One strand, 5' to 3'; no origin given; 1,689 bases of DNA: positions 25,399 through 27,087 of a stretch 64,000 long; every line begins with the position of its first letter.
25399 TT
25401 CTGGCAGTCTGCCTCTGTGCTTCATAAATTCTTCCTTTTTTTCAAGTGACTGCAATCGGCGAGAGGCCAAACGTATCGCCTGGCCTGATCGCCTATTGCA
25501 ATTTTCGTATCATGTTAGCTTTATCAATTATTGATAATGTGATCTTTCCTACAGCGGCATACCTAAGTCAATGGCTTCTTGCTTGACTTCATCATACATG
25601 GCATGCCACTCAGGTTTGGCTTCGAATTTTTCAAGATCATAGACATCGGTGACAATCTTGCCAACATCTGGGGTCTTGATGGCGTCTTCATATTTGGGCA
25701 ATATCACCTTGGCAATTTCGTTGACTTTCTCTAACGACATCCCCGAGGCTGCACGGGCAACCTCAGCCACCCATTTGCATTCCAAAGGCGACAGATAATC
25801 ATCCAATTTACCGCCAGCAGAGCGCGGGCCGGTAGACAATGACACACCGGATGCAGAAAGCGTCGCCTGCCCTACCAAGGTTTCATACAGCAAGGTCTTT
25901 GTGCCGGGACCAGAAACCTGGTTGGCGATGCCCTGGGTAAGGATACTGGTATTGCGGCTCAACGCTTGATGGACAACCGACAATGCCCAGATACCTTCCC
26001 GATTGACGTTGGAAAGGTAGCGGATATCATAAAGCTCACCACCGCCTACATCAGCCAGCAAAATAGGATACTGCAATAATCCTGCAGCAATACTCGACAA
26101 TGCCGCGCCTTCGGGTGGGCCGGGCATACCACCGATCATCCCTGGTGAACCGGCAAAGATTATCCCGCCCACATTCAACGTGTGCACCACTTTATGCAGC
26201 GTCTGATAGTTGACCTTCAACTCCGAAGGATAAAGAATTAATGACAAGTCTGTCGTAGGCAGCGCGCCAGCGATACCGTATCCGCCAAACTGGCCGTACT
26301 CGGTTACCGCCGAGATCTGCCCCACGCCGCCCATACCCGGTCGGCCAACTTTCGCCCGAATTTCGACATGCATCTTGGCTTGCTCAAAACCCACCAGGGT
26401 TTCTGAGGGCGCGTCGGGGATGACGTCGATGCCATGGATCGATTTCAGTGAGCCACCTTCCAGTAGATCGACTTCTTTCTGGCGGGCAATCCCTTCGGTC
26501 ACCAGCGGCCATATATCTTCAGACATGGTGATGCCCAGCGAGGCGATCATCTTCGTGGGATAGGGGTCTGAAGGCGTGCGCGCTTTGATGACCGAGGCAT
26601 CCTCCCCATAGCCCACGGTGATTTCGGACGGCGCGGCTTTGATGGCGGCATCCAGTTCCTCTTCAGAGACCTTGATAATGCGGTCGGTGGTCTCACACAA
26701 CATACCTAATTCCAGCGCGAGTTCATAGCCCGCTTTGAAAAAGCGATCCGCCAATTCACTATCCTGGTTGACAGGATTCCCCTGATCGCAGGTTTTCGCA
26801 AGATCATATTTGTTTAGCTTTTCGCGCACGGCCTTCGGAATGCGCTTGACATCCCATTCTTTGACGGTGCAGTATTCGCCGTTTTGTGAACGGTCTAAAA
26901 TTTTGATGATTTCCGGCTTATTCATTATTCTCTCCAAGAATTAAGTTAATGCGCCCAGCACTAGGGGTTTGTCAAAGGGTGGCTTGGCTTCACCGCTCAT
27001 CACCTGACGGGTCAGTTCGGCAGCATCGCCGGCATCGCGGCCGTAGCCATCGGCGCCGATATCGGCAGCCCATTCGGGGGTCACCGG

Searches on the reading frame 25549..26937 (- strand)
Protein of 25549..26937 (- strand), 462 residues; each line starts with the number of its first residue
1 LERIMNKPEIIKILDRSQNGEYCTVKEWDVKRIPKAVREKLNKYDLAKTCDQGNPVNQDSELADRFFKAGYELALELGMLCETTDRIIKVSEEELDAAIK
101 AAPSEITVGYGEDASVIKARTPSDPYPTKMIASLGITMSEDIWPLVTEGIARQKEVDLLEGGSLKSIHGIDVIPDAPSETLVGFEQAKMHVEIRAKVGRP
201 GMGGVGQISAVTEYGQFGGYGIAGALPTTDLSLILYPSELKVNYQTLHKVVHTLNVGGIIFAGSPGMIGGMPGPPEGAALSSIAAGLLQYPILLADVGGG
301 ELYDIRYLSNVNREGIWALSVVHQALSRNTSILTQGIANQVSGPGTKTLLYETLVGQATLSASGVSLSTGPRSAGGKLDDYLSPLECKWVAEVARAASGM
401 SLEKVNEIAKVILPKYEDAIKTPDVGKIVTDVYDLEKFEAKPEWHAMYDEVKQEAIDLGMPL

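Call 7: search_protein_families(library=pfam, proteins=[window:25549-26937:-])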
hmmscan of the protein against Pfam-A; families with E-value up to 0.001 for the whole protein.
window:25549-26937:- (462 aa): 1 family
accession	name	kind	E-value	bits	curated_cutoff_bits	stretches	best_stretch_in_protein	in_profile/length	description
PF05369.18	MtmB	-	2.1e-67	228.4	25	1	10-459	3-449/450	Monomethylamine methyltransferase MtmB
